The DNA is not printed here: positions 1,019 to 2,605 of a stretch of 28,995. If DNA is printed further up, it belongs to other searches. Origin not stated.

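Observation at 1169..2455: Integrase whose catalytic C-terminus is replaced in frame by a SprT-like zinc protease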

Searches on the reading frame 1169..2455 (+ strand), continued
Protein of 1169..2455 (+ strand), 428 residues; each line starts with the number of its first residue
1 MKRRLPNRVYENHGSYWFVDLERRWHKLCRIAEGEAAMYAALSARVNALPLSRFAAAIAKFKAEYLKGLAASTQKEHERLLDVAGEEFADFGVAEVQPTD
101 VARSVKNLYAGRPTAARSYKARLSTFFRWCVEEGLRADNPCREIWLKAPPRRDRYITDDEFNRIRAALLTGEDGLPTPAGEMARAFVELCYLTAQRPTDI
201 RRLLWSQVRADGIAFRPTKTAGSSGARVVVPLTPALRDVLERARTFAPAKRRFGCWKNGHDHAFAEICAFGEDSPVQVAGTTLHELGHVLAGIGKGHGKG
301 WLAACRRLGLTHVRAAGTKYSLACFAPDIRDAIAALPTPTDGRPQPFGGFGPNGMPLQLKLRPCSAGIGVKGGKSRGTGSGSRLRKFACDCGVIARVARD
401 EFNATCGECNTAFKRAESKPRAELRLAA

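Call 42: fold_search(model_id=the predicted structure, library=pdb)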
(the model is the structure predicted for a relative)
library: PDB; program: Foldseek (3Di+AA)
matches with E <= 10: 88; with E <= 0.001: 0
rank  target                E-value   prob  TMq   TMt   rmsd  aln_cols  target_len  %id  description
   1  6mdx_A                3.7e-01  0.57  0.27  0.34   4.3       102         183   13  Mechanism of protease dependent DPC repair (released 2019-04-10)
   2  6wjj_I                6.0e-01  0.11  0.19  0.08   7.4       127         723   14  Anthrax octamer prechannel bound to full-length lethal factor (released 2020-12-16)
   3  1sf8_H                9.2e-01  0.15  0.22  0.39   6.8       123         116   10  Crystal structure of the carboxy-terminal domain of htpG, the E. coli Hsp90 (released 2004-06-15)
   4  1oz9                  9.7e-01  0.18  0.25  0.38   5.6       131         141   15  Crystal structure of AQ_1354, a hypothetical protein from Aquifex aeolicus (released 2003-09-23)
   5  2ji2_A                1.2e+00  0.60  0.14  0.24   4.3        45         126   29  X-ray structure of E114A mutant of superoxide reductase from Desulfoarculus baarsii in the native, reduced form (released 2007-05-01)
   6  4ipe_A                1.2e+00  0.08  0.15  0.07   9.1        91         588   11  Crystal structure of mitochondrial Hsp90 (TRAP1) with AMPPNP (released 2014-01-22)
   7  8hvr_G                1.5e+00  0.51  0.11  0.24   2.8        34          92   18  Cryo-EM structure of AfsR-dependent transcription activation complex with afsS promoter (released 2023-12-27)
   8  7z6s_C                1.6e+00  0.09  0.19  0.14  14.2       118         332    9  MATCAP bound to a human 14 protofilament microtubule (released 2022-05-11)
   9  6zxj_I                1.8e+00  0.07  0.19  0.08   7.4       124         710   14  Fully-loaded anthrax lethal toxin in its heptameric pre-pore state, in which the third lethal factor is masked out (PA (released 2020-09-02)
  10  2ejq_B                1.8e+00  0.03  0.13  0.20   9.1        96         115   16  Conserved hypothetical protein (TTHA0227) from Thermo thermophilus HB8 (released 2007-09-25)
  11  4l7f                  2.0e+00  0.01  0.11  0.08  17.1       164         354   10  Co-crystal Structure of JNK1 and AX13587 (released 2013-08-21)
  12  1vzg_A                2.9e+00  0.35  0.14  0.24   4.3        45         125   29  Structure of superoxide reductase bound to ferrocyanide and active site expansion upon X-ray induced photoreduction (released 2004-08-27)
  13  6kf3_P                2.9e+00  0.15  0.12  0.44   5.2        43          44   23  Cryo-EM structure of Thermococcus kodakarensis RNA polymerase (released 2020-07-01)
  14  3khs_D                2.9e+00  0.02  0.13  0.12  12.5       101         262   10  Crystal structure of grouper iridovirus purine nucleoside phosphorylase (released 2010-02-16)
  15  2i14_A                3.1e+00  0.47  0.13  0.08   2.4        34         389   24  Crystal structure of nicotinate-nucleotide pyrophosphorylase from Pyrococcus furiosus (released 2006-10-10)
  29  6eq9_A                4.7e+00  0.01  0.10  0.08  16.4       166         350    7  Crystal structure of JNK3 in complex with AMP-PCP (released 2018-08-08)
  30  6c04_J                5.0e+00  0.13  0.11  0.21   8.6        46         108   17  Mtb RNAP Holo/RbpA/double fork DNA -closed clamp (released 2018-03-28)
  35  6edt_J                6.0e+00  0.16  0.12  0.23   7.3        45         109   16  Mycobacterium tuberculosis RNAP open promoter complex with RbpA/CarD and AP3 promoter (released 2018-11-21)
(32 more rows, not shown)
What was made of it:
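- On SprT-like metalloprotease (PF10263): The top Foldseek PDB hit of the intact homologue is SPRTN 6mdx_A, but with E 0.37 and TM 0.27/0.34 (call 42).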

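Call 48: find_related_loci(query=window:1169-2455:+, collection=metagenome_contigs, flank=10000)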
Query window:1169-2455:+ (428 aa) in metagenome_contigs; peptide patterns used: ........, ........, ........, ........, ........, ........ (x = any residue, [..] = any of these).
135 stretches matched a pattern; 41 encode a relative of the query (tblastn E <= 1e-3); 41 distinct loci.
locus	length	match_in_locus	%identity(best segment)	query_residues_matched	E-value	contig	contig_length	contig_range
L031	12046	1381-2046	68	180-423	1e-100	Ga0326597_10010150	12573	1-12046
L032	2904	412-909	90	253-418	7e-103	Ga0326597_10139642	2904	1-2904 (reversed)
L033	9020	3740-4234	89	253-417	6e-98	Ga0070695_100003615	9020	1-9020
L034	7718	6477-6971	85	253-417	4e-93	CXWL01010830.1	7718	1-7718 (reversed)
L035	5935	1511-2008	83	253-418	5e-92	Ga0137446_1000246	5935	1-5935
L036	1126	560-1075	81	253-428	3e-100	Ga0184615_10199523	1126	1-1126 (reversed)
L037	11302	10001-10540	84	253-428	7e-92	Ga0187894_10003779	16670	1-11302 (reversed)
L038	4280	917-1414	84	253-418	5e-88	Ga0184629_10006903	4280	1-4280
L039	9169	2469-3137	62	174-418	9e-87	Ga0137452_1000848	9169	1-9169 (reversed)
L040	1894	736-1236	80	253-417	1e-90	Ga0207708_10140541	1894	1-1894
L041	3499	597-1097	80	253-417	4e-87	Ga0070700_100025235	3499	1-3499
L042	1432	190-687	84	253-418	7e-92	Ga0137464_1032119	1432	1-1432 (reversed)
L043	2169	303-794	85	253-416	2e-89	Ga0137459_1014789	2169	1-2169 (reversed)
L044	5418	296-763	91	262-417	2e-85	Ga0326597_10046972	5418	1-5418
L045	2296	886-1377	81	253-416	2e-82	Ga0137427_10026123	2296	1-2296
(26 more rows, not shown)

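Call 55: search_protein_families(library=pfam, alignment_id=A1, max_evalue=0.01)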
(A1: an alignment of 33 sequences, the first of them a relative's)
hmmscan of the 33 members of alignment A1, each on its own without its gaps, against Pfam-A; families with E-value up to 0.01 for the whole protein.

A. member 1, P0021 (237 aa): 0 families

B. families by the number of members that match (of 33 scanned): 4 families
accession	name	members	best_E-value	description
PF10263.15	SprT-like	7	5.1e-07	SprT-like family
PF13532.12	2OG-FeII_Oxy_2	1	1.8e-10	2OG-Fe(II) oxygenase superfamily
PF19984.4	DUF6420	1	0.0054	Family of unknown function (DUF6420)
PF17283.8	Zn_ribbon_SprT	1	0.0061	SprT-like zinc ribbon domain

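Call 56: search_protein_families(library=ncbifam, proteins=[window:1169-2455:+, P0021, P0065], max_evalue=0.01)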
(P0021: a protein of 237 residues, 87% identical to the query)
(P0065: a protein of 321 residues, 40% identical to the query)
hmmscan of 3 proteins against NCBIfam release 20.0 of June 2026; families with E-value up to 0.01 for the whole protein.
window:1169-2455:+ (428 aa): 2 families
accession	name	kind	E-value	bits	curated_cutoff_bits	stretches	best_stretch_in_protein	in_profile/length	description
NF001399.0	PRK00283.1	subfamily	0.00045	19.6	279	1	67-216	20-169/300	tyrosine recombinase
TIGR02225.1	recomb_XerD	equivalog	0.0017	17.7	329.6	1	68-242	12-182/290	site-specific tyrosine recombinase XerD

P0021 (237 aa): 0 families

P0065 (321 aa): 0 families

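Call 57: search_protein_families(library=padloc, proteins=[P0021, window:1169-2455:+], max_evalue=0.01)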
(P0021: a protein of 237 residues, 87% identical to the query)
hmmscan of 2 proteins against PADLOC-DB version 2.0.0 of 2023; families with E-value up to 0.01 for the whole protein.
P0021 (237 aa): 0 families

window:1169-2455:+ (428 aa): 0 families

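Call 65: search_dna_similar(query=P0021, collection=phages, mode=protein, max_rows=15, max_evalue=0.001)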
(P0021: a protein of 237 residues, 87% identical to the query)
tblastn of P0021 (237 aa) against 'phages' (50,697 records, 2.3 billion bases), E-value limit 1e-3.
Records with a match: 1; places in all: 1; records where one place covers at least 80% of the query: 1.
Best place of each record, by identity: <60% 1.
By first word of the organism name: Caudoviricetes 1.
By host as written in the record: - 1.
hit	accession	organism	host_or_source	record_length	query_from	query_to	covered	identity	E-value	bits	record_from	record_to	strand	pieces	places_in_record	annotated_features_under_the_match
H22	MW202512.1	Caudoviricetes sp.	Manatee Spring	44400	2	216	91%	47.9%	1e-40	153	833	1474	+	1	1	sprT-like family protein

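Call 67: predict_structure(alignment_id=A3)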
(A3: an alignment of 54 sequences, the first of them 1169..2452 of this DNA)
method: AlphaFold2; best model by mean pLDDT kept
length: 428 residues; sequences in the alignment: 54
mean_pLDDT: 85.1   pTM: 0.53
mean pLDDT of the five models: 85.1, 84.3, 83.9, 83.7, 83.0
residues with pLDDT >= 90: 273; 70-90: 72; 50-70: 54; < 50: 29
segments of 3 or more residues with pLDDT < 50: 251-253, 367-382, 420-428
pLDDT, mean of each block of 10 residues (from residue 1): 86 97 94 96 89 96 96 94 97 98 98 97 98 98 96 88 95 92 96 93 93 87 77 96 79 51 61 82 91 85 95 85 96 84 58 65 52 40 77 91 95 82 38
secondary structure, 60 per line:
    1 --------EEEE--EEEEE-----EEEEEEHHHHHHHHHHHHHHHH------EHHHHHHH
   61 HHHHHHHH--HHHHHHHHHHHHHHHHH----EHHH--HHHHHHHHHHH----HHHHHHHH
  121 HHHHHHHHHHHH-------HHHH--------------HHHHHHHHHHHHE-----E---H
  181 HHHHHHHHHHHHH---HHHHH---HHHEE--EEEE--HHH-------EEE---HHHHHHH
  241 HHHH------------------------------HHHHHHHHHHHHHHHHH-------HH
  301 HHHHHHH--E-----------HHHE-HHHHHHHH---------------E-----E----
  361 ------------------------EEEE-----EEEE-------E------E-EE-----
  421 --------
elements in order: E9-12 E15-19 E25-30 H31-46 H54-68 H71-87 H98-108 H113-132 H140-143 H158-169 H180-193 H197-201 E212-215 E228-230 H234-244 H275-291 H299-307 H327-334 E385-388 E394-397
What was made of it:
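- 1169..1924 (+): Integrase-derived part, aa 1-252: arm-binding sheet, core-binding domain and the first half of the catalytic domain, with Arg-I (R196, nt 1754-1756) and Lys (K219, nt 1823-1825). AF2 pLDDT is above 90 for most of residues 1-244 (call 67).
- In the fusion model, residues 245-274 are coil with pLDDT 51-61, and the remaining strand is lost (call 67). The N-terminal 244 residues are confidently modelled (call 67).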
